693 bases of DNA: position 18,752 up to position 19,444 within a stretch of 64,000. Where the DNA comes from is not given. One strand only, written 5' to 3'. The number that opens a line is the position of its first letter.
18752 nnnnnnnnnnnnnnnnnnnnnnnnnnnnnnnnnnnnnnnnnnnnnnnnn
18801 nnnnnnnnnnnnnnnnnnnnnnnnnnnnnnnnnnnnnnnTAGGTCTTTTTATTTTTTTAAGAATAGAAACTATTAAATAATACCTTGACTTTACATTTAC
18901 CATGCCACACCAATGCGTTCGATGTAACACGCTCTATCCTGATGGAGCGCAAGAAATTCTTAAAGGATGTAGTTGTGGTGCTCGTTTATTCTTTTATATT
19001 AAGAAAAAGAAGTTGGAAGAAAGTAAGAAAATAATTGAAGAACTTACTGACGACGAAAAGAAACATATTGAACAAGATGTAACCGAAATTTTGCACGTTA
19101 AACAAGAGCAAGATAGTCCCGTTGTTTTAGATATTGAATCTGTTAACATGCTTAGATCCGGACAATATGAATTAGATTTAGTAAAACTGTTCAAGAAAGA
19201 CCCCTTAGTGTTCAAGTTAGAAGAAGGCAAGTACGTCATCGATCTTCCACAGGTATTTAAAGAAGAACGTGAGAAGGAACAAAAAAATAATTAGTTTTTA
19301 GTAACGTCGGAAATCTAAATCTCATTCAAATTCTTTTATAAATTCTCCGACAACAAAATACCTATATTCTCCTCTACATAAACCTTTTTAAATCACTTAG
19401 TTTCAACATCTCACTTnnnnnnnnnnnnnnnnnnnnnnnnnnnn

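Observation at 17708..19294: Conserved-looking three-gene module: small P-loop GTPase, then a 137-aa KR-tailed protein, then a C4 zinc-ribbon protein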

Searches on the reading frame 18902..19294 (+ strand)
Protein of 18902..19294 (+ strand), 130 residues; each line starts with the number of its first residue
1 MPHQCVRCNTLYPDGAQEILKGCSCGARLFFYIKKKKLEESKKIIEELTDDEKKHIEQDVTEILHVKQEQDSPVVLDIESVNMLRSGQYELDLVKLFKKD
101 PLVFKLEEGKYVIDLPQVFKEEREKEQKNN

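Call 3: search_protein_families(library=pfam, proteins=[window:18902-19294:+], max_evalue=0.01)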
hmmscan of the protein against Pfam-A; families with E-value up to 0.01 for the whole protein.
window:18902-19294:+ (130 aa): 1 family
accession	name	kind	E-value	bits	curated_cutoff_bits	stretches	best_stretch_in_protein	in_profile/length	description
PF09845.14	OapC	-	5.8e-26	91.8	23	1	2-120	1-132/133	Origin-associated protein OapC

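Call 4: search_protein_families(library=ncbifam, proteins=[window:18902-19294:+], max_evalue=0.01)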
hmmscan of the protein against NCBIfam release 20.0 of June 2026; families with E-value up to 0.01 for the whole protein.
window:18902-19294:+ (130 aa): 1 family
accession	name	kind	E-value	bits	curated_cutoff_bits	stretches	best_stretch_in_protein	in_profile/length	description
NF008127.0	PRK10875.1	equivalog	0.0099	14.4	671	0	35-124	66-156/619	exodeoxyribonuclease V subunit alpha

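Call 17: search_solved_structures(query=window:18902-19294:+, max_evalue=10)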
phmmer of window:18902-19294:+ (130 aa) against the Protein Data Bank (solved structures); distinct sequences matched with E-value up to 10: 9.
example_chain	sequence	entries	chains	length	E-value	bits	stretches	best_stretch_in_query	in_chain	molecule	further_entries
9w2t_e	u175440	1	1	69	0.17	15.2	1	19-63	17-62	ATP synthase F(0) complex subunit e, mitochondrial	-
6zbb_e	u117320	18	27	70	0.17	15.2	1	19-63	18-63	ATP synthase subunit e, mitochondrial | ATP synthase F(0) complex subunit e, mitochondrial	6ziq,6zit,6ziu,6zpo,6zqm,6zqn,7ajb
6tt7_T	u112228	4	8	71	0.18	15.1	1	19-63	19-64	Subunit e | ATP synthase subunit e, mitochondrial | ATP synthase F(0) complex subunit e, mitochondrial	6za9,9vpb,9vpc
6zmr_e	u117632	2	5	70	0.26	14.6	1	19-63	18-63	ATP synthase subunit e, mitochondrial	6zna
9bxu_U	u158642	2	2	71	0.27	14.6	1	19-63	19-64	ATP synthase subunit e, mitochondrial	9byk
9upf_B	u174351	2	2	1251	3.6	10.9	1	67-95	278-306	Cyclic nucleotide-gated channel beta-1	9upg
2lfd_A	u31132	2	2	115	5.8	10.2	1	17-58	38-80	Diiron protein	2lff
5vju_A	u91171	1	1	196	7.2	9.9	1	17-61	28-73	Reaction Center Maquette Leu71His variant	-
5vjs_A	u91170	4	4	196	8.5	9.7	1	17-58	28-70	Reaction Center Maquette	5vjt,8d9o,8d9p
